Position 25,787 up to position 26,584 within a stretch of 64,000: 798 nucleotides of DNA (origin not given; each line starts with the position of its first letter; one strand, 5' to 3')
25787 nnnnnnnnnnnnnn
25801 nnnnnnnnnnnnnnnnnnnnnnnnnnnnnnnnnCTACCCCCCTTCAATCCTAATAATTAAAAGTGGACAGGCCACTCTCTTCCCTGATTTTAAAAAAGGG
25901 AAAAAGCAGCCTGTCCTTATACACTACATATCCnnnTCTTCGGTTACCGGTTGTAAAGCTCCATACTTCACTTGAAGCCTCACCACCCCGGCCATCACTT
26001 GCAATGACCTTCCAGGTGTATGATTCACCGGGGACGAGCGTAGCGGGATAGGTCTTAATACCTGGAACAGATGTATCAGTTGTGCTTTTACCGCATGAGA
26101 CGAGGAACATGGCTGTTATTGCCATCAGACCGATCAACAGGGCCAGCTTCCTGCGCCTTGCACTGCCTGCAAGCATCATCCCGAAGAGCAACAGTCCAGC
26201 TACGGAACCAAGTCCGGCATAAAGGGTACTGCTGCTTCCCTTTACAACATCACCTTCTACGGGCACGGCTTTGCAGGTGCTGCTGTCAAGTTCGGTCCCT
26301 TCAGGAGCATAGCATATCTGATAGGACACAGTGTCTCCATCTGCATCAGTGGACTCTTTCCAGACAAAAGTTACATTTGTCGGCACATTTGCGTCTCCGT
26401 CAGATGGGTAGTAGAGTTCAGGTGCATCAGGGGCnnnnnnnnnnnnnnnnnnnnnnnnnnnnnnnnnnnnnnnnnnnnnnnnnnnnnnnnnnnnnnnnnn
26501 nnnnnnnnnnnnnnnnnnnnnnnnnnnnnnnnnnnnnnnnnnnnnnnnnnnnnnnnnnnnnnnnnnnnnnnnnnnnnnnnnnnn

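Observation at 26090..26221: FN3-like domain apparently split by an inserted two-helix membrane hairpin with an internal lipobox (four copies)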

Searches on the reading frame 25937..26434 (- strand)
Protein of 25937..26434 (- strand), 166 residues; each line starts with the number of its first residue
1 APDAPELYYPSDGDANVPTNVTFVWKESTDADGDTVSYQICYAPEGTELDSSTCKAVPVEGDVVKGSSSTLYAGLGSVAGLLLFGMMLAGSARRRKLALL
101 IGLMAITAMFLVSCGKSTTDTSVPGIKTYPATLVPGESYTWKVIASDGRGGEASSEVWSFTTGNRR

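Call 25: predict_structure(alignment_id=A1)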
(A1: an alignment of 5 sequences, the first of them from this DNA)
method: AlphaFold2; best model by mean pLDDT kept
length: 166 residues; sequences in the alignment: 5
mean_pLDDT: 73.0   pTM: 0.60
mean pLDDT of the five models: 73.0, 70.9, 70.2, 70.1, 68.9
residues with pLDDT >= 90: 78; 70-90: 21; 50-70: 9; < 50: 58
segments of 3 or more residues with pLDDT < 50: 61-92, 94-98, 102-122
pLDDT, mean of each block of 10 residues (from residue 1): 94 96 93 90 94 85 32 38 45 49 46 40 76 96 93 95 85
secondary structure, 60 per line:
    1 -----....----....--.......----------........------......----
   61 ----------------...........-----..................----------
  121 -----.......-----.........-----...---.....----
elements in order: E6-9 E14-17 E20-26 E37-44 E54-56 H77-87 H93-110 E126-132 E138-146 E152-154 E158-162

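Call 26: search_protein_representatives(alignment_id=A1)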
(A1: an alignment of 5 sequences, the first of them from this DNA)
Query: 5 sequences, 174 profile positions. Proteins with E-value up to 0.001 (for the whole library): 10535; up to 1e-10: 3123; up to 1e-30: 341. The best 150 are listed.
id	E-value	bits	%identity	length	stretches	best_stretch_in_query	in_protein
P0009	5.3e-237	794.5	-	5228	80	2-43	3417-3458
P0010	1.1e-140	480.9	-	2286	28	132-173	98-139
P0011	2.1e-124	427.8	-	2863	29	122-174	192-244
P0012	2.7e-122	421.0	-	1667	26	1-49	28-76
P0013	4.0e-122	420.4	-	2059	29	1-43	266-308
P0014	6.7e-120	413.2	-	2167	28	1-43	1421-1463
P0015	7.5e-109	377.2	-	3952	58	2-46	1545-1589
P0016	4.9e-107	371.3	-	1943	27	1-45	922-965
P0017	5.5e-107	371.1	-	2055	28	127-174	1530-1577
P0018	1.5e-104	363.2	-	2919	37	125-173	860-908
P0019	1.0e-103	360.5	-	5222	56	1-51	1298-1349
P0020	5.6e-100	348.3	-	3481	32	122-173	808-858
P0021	3.7e-98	342.4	-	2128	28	1-59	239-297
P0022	1.1e-97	340.8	-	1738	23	1-57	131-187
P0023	2.4e-95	333.2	-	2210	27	132-173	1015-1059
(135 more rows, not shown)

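Call 30: fold_search(model_id=the predicted structure, library=pdb)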
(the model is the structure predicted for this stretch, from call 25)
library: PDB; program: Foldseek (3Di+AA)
matches with E <= 10: 1596; with E <= 0.001: 0
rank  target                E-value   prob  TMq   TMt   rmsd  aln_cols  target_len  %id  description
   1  6pxw_A                2.2e-03  1.00  0.43  0.13   7.1       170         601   12  Cryo-EM structure of full-length insulin receptor bound to 4 insulin. 3D refinement was focused on the top part of the (released 2019-09-04)
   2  2ic2_B                2.2e-03  1.00  0.42  0.57   7.4       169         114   11  Crystal Structure of the First FNIII Domain of Ihog (released 2006-10-24)
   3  3n1g_D                3.9e-03  1.00  0.43  0.66   3.9       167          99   16  Crystal structure of DhhN bound to BOCFn3 (released 2010-06-02)
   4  2ibb                  3.9e-03  1.00  0.41  0.34   7.5       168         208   11  Crystal Structure of the First and Second FNIII Domains of Ihog (released 2006-10-24)
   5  2ibg_B                3.9e-03  1.00  0.40  0.32   7.6       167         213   11  Crystal Structure of Hedgehog Bound to the FNIII Domains of Ihog (released 2006-10-24)
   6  3n1f_C                5.4e-03  1.00  0.38  0.61   6.6       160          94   16  Crystal Structure of IhhN bound to CDOFn3 (released 2010-06-02)
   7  6pxv_A                6.7e-03  1.00  0.43  0.10   7.1       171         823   12  Cryo-EM structure of full-length insulin receptor bound to 4 insulin. 3D refinement was focused on the extracellular r (released 2019-09-04)
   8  3n1g_C                7.9e-03  1.00  0.42  0.61   4.3       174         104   15  Crystal structure of DhhN bound to BOCFn3 (released 2010-06-02)
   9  8xkm_A                7.9e-03  0.98  0.31  0.08  24.6       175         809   10  Cryo-EM structure of human insulin receptor bound to 4 IGF-I, conformation 3 (released 2024-12-25)
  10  5ak8                  9.3e-03  1.00  0.44  0.19   5.3       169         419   12  Structure of C351A mutant of Porphyromonas gingivalis peptidylarginine deiminase (released 2015-07-22)
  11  3n1p_C                9.3e-03  1.00  0.41  0.61   4.0       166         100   15  Crystal Structure of IhhN bound to BOCFn3 (released 2010-06-02)
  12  8yyl_B                9.3e-03  0.99  0.36  0.14  25.5       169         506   11  Cryo-EM structure of the complex IR with one insulin (released 2025-04-09)
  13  3n1f_D                1.0e-02  1.00  0.38  0.57   6.6       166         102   16  Crystal Structure of IhhN bound to CDOFn3 (released 2010-06-02)
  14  2ibg_A                1.0e-02  1.00  0.40  0.32   7.7       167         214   11  Crystal Structure of Hedgehog Bound to the FNIII Domains of Ihog (released 2006-10-24)
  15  2vkx_B                1.1e-02  1.00  0.41  0.36  11.3       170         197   13  Human NCAM, FN3 domains 1 and 2, M610R mutant (released 2008-02-26)
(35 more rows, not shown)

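Call 35: find_related_loci(query=A4, collection=genome_contigs, flank=6000)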
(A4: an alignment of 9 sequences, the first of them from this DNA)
Query A4 (166 aa) in genome_contigs; peptide patterns used: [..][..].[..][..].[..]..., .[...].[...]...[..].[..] (x = any residue, [..] = any of these).
600 stretches matched a pattern (row limit reached: there are more); 127 encode a relative of the query (tblastn E <= 1e-3); the best 80 are kept; 77 distinct loci.
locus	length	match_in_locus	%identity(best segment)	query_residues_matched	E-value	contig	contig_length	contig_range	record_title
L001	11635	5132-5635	65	1-162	1e-66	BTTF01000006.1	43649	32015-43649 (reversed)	MAG: Bacterium Idc_ex_meta_mg7 DNA, NODE_26_43649_cov_37.845049, whole genome shotgun sequence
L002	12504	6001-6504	52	1-165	4e-39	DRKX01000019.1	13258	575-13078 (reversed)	MAG TPA_asm: Nitrospirae bacterium isolate HyVt-450 HyVt-450_k145_1192562, whole genome shotgun sequence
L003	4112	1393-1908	44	2-164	1e-33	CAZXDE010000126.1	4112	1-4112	MAG TPA_asm: uncultured Thermodesulfovibrio sp. isolate binchicken_co121_306 genome assembly, contig: NODE_25163_length_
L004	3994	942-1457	47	2-164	3e-31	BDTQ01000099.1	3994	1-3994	Bacterium BMS3Bbin07 DNA, contig: NODE_182, whole genome shotgun sequence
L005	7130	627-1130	40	2-164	6e-29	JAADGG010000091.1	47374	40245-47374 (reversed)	MAG: Nitrospirota bacterium isolate M_MetaBat.107 contig-127_1392, whole genome shotgun sequence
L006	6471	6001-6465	35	1-162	4e-21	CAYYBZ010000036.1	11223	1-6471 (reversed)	MAG TPA_asm: uncultured Oligoflexia bacterium isolate SRP141376_co3_426 genome assembly, contig: NODE_15982_length_11223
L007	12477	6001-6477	33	2-162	7e-21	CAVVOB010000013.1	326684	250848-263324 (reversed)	MAG: Nitrospirota bacterium isolate MFD05942.bin.2.44 genome assembly, contig: contig_26997, whole genome shotgun sequen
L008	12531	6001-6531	34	2-162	9e-21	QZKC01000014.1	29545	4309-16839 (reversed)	MAG: Nitrospiraceae bacterium isolate SURF_23 Ga0104751_1002348, whole genome shotgun sequence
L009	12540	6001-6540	35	2-162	9e-21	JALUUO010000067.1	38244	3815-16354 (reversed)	MAG: Nitrospirae bacterium isolate 128-326_metabat1_scaf2bin.025 128-326_scaffold_363_c1, whole genome shotgun sequence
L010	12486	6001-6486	38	2-162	1e-20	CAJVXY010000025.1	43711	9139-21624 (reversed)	MAG TPA_asm: uncultured Acidiferrobacteraceae bacterium isolate DRR093004_bin.13_MetaBAT_v2.12.1_MAG genome assembly, co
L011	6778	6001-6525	34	2-162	1e-17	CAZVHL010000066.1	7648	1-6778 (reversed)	MAG TPA_asm: uncultured Nitrospiraceae bacterium isolate binchicken_co132_92 genome assembly, contig: NODE_4966_length_7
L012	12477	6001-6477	33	2-165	3e-16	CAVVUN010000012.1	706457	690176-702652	MAG: Nitrospirota bacterium isolate MFD03899.bin.2.182 genome assembly, contig: contig_4907, whole genome shotgun sequen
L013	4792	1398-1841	35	11-162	2e-16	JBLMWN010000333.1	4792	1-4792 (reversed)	MAG: Betaproteobacteria bacterium isolate MAG281 PRJNA957066_bin7_renamed_383, whole genome shotgun sequence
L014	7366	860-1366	36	2-164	1e-15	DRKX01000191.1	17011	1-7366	MAG TPA_asm: Nitrospirae bacterium isolate HyVt-450 HyVt-450_k145_933922, whole genome shotgun sequence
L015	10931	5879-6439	34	1-161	1e-14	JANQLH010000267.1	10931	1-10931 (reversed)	MAG: SAR324 cluster bacterium isolate PL25a_bin.53 k99_802354, whole genome shotgun sequence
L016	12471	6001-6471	35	1-162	2e-14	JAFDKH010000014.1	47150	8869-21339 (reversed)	MAG: Deltaproteobacteria bacterium isolate Meg22_46_Bin_104 Meg22_46_Bin_104_scaffold_482, whole genome shotgun sequence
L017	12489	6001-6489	29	1-162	3e-14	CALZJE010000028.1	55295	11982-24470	MAG: uncultured Ectothiorhodospiraceae bacterium isolate FO_M_Gamma_061.1 genome assembly, contig: scaffold_564, whole g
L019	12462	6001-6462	33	2-162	7e-14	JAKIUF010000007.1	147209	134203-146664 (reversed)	MAG: Gammaproteobacteria bacterium isolate D100SM.bin.11 NODE_28_length_147209_cov_5.666975, whole genome shotgun sequen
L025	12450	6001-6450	35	2-162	1e-10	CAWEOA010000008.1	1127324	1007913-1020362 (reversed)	MAG: uncultured Gammaproteobacteria bacterium isolate MFD02923.bin.1.150 genome assembly, contig: contig_7499, whole gen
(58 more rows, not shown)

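Call 40: search_protein_families(library=ncbifam, proteins=[L002:6001-6504:+, L006:6001-6468:+, L007:6001-6480:+, L008:6001-6534:+, L010:6001-6489:+, L015:5879-6445:+, L016:6001-6474:+, L017:6001-6492:+, L019:6001-6465:+, L025:6001-6453:+], max_evalue=0.1)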
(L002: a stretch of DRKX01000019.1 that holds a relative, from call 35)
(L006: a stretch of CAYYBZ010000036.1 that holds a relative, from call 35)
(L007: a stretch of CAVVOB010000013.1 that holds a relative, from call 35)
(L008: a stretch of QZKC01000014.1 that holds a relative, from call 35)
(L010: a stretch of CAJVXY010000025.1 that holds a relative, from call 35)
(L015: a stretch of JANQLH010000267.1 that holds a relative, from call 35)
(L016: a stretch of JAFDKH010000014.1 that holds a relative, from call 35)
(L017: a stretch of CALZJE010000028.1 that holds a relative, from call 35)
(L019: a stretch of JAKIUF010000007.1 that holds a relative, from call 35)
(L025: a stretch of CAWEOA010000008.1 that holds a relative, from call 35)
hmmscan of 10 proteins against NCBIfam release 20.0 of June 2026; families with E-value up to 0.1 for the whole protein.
L002:6001-6504:+ (168 aa): 2 families
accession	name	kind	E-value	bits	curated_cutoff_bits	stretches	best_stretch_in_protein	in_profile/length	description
NF058595.1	invert_tail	domain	3.6e-06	27.3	37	1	70-128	31-94/113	lipo-invert putative C-terminal anchoring domain-containing protein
TIGR01653.1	lactococcin_972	subfamily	0.02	15.1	32.1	1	88-156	3-69/97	lactococcin 972 family bacteriocin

L006:6001-6468:+ (156 aa): 6 families
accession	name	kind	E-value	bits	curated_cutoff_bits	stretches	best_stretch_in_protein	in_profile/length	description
NF058595.1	invert_tail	domain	0.00011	22.5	37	1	71-154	34-111/113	lipo-invert putative C-terminal anchoring domain-containing protein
NF053691.1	BamM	equivalog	0.015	14.3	315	1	95-125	6-35/376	BamM family beta-barrel-assembly machinery protein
NF050142.1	PG1828_fam_lipo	equivalog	0.018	15.8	50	1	94-125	4-42/59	PG1828 family lipoprotein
TIGR04313.1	aro_clust_Mycop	subfamily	0.031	13.9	40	1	86-114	3-28/296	aromatic motif membrane protein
NF047459.1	LA_3150_fam_lipo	equivalog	0.052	13.8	70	0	96-124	7-35/144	LA_3150 family lipoprotein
NF045529.2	Heimdall-CTERM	domain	0.095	13.1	24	1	68-89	2-24/26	Heimdall-CTERM domain-containing surface protein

L007:6001-6480:+ (160 aa): 4 families
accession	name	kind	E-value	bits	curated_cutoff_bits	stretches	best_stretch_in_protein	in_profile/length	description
NF058595.1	invert_tail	domain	5.5e-05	23.5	37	1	64-122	25-87/113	lipo-invert putative C-terminal anchoring domain-containing protein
TIGR03042.1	PS_II_psbQ_bact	equivalog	0.03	14.2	106.9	1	92-124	4-36/142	photosystem II protein PsbQ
NF052428.1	DNABindDRA0282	PfamEq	0.042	12.4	800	1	106-158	254-304/502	DRA0282 family DNA-binding protein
NF046106.1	ResusProRpf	equivalog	0.058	13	180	1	83-142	11-63/258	resuscitation-promoting factor Rpf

L008:6001-6534:+ (178 aa): 2 families
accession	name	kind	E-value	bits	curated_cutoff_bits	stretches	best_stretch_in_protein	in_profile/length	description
NF058595.1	invert_tail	domain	2.1e-05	24.8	37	1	74-134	30-90/113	lipo-invert putative C-terminal anchoring domain-containing protein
NF033865.1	fusolisin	equivalog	8.3e-05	20.9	999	1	100-138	10-46/1006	fusolisin family autotransporter serine protease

L010:6001-6489:+ (163 aa): 1 family
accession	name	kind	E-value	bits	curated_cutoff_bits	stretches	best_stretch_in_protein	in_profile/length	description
NF058595.1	invert_tail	domain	0.00031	21.1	37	1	65-146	26-98/113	lipo-invert putative C-terminal anchoring domain-containing protein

L015:5879-6445:+ (189 aa): 2 families
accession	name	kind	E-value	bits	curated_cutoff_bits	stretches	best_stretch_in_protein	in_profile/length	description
NF038041.1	fim_Mfa1_fam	subfamily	0.00011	21.6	130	1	116-186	3-75/495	Mfa1 family fimbria major subunit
NF058595.1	invert_tail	domain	0.00017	21.9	37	1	92-163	27-101/113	lipo-invert putative C-terminal anchoring domain-containing protein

L016:6001-6474:+ (158 aa): 1 family
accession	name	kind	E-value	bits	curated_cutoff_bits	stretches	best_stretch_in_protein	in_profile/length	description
NF058595.1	invert_tail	domain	3.9e-07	30.4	37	1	71-124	28-84/113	lipo-invert putative C-terminal anchoring domain-containing protein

L017:6001-6492:+ (164 aa): 2 families
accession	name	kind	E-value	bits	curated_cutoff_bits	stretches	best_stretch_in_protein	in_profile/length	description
TIGR04313.1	aro_clust_Mycop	subfamily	0.022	14.4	40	1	88-139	6-59/296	aromatic motif membrane protein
NF033828.1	entry_exc2_fam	equivalog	0.094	13.3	35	0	93-132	3-42/131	Exc2 family lipoprotein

L019:6001-6465:+ (155 aa): 2 families
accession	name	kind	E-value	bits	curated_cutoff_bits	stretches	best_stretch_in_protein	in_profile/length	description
NF058595.1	invert_tail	domain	0.002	18.5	37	1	72-149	33-108/113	lipo-invert putative C-terminal anchoring domain-containing protein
NF047408.1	SA0632_fam_LP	equivalog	0.086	12.5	70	0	92-107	4-19/68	SA0632 family lipoprotein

L025:6001-6453:+ (151 aa): 1 family
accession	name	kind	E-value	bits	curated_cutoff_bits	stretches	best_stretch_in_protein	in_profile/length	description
NF058595.1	invert_tail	domain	9.5e-05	22.7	37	1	66-144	28-107/113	lipo-invert putative C-terminal anchoring domain-containing protein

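Call 49: search_protein_families(library=pfam, proteins=[L006:4717-6468:+, L007:4282-6480:+, L008:5143-6534:+, L009:3481-6564:+, L010:3280-6489:+, L011:4498-6528:+, L015:4562-6445:+, L017:3457-6492:+, L019:3448-6465:+, L025:5215-6453:+], max_evalue=0.0001)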
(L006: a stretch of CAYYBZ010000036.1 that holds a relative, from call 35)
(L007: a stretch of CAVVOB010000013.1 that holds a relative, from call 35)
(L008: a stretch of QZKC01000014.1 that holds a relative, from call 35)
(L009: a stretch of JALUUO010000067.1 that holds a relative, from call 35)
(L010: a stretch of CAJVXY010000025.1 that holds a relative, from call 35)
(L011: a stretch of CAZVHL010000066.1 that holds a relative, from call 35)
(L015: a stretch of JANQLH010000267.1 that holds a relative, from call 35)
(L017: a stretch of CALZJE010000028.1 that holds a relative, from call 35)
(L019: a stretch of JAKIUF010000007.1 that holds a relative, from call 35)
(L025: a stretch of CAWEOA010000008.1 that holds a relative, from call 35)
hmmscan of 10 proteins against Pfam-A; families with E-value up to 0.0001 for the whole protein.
L006:4717-6468:+ (584 aa): 0 families

L007:4282-6480:+ (733 aa): 9 families
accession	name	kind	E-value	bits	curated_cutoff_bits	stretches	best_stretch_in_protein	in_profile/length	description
PF22544.2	HYDIN_VesB_CFA65-like_Ig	-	1.7e-27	96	25.5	2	343-438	9-99/100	HYDIN/CFA65/VesB-like, Ig-like domain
PF15780.11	ASH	-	3.6e-26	91.6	27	2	340-431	10-97/98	Abnormal spindle-like microcephaly-assoc'd, ASPM-SPD-2-Hydin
PF22073.2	Cep192_D4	-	2.7e-22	79.5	35.5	2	341-440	8-111/112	Cep192 domain 4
PF07610.17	DUF1573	-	9e-16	58.1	26.1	1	344-438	8-96/98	Protein of unknown function (DUF1573)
PF24770.2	Ig-CFAP74_2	-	1.3e-06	29.4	27.4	0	394-438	136-180/185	CFAP74 second Ig-like domain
PF22066.2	Cep192_D8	-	3.2e-06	27.7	33.5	0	345-435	14-97/101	Cep192 domain 8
PF12371.14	TMEM131_like_N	-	4.2e-06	27.3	28.8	0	343-422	7-82/84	Transmembrane protein 131-like N-terminal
PF00041.27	fn3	-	6.4e-05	23.5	25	0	590-624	13-42/84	Fibronectin type III domain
PF24507.1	Ig_CFAP65_4th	-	6.5e-05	23.7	27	0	392-439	30-75/76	CFAP65, fourth Ig-like domain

L008:5143-6534:+ (464 aa): 7 families
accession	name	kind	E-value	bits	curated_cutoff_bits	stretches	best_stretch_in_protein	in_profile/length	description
PF22544.2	HYDIN_VesB_CFA65-like_Ig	-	2.3e-24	85.9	25.5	2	63-158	9-99/100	HYDIN/CFA65/VesB-like, Ig-like domain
PF15780.11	ASH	-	6.2e-19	68.4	27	2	63-147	13-93/98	Abnormal spindle-like microcephaly-assoc'd, ASPM-SPD-2-Hydin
PF22073.2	Cep192_D4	-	1.9e-12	47.8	35.5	1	64-160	11-111/112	Cep192 domain 4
PF07610.17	DUF1573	-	4.9e-12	46.2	26.1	1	181-277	7-97/98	Protein of unknown function (DUF1573)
PF12371.14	TMEM131_like_N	-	2.4e-07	31.3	28.8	0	65-142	9-82/84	Transmembrane protein 131-like N-terminal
PF24507.1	Ig_CFAP65_4th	-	8.7e-07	29.7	27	0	197-278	2-76/76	CFAP65, fourth Ig-like domain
PF00041.27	fn3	-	9.4e-06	26.2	25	0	422-457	42-79/84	Fibronectin type III domain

L009:3481-6564:+ (1028 aa): 6 families
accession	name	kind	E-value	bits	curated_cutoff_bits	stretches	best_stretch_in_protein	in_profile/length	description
PF13205.12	Big_5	-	2.6e-113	372.4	23.6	5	128-229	1-105/105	Bacterial Ig-like domain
PF00041.27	fn3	-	5.2e-28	97.5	25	3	541-617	2-81/84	Fibronectin type III domain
PF25788.1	Ig_Rha78A_N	-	4.7e-09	36.9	27.4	0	974-1021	53-102/105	Rha78A-like, N-terminal immunoglobulin domain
PF19078.6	Big_12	-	8e-08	32.9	27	0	447-521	19-92/102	Bacterial Ig-like domain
PF16656.11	Pur_ac_phosph_N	-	3e-07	31.4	30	1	971-1020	50-93/93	Purple acid Phosphatase, N-terminal domain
PF18370.7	RGI_lyase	-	9.3e-06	26.4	27.8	0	358-411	19-75/86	Rhamnogalacturonan I lyases beta-sheet domain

L010:3280-6489:+ (1070 aa): 1 family
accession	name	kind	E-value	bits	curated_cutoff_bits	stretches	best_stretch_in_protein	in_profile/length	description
PF15902.12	Sortilin-Vps10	-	3.6e-20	72.6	33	1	284-389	3-108/446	Sortilin, neurotensin receptor 3,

L011:4498-6528:+ (677 aa): 11 families
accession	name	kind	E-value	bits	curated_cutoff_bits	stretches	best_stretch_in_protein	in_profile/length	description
PF22544.2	HYDIN_VesB_CFA65-like_Ig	-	2.8e-31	108.1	25.5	3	279-373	10-99/100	HYDIN/CFA65/VesB-like, Ig-like domain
PF15780.11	ASH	-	2.5e-22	79.3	27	2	157-243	10-92/98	Abnormal spindle-like microcephaly-assoc'd, ASPM-SPD-2-Hydin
PF22073.2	Cep192_D4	-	8.5e-21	74.7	35.5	1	161-257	11-111/112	Cep192 domain 4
PF07610.17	DUF1573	-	4.4e-17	62.4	26.1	0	278-373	7-96/98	Protein of unknown function (DUF1573)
PF24770.2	Ig-CFAP74_2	-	6.2e-13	50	27.4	0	212-257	137-182/185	CFAP74 second Ig-like domain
PF00041.27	fn3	-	1.8e-12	47.7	25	1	48-135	15-82/84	Fibronectin type III domain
PF12371.14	TMEM131_like_N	-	3.7e-11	43.5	28.8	0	161-239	8-82/84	Transmembrane protein 131-like N-terminal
PF16656.11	Pur_ac_phosph_N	-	1.3e-07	32.5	30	0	47-135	13-90/93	Purple acid Phosphatase, N-terminal domain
PF22064.2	Cep192_D2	-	2.5e-07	31.5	27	0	393-430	10-47/154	Cep192 domain 2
PF24507.1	Ig_CFAP65_4th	-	3e-07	31.2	27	0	449-493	34-76/76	CFAP65, fourth Ig-like domain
PF13944.12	Calycin_like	-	2.9e-05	24.8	30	0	362-423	31-86/124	Calycin-like beta-barrel domain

L015:4562-6445:+ (628 aa): 0 families

L017:3457-6492:+ (1012 aa): 2 families
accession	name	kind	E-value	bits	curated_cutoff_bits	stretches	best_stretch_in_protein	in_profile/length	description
PF00028.23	Cadherin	-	3.9e-11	43.6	28.8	0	531-617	2-93/93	Cadherin domain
PF13517.12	FG-GAP_3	-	1.6e-05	25.9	26.9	0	148-169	40-61/61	FG-GAP-like repeat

L019:3448-6465:+ (1006 aa): 1 family
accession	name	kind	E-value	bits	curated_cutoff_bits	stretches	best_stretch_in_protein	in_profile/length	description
PF07676.18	PD40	-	4.6e-21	74.7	20.9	0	525-552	10-35/38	WD40-like Beta Propeller Repeat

L025:5215-6453:+ (413 aa): 1 family
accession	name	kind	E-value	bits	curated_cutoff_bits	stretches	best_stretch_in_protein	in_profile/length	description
PF16656.11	Pur_ac_phosph_N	-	2e-08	35.1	30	1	276-412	9-93/93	Purple acid Phosphatase, N-terminal domain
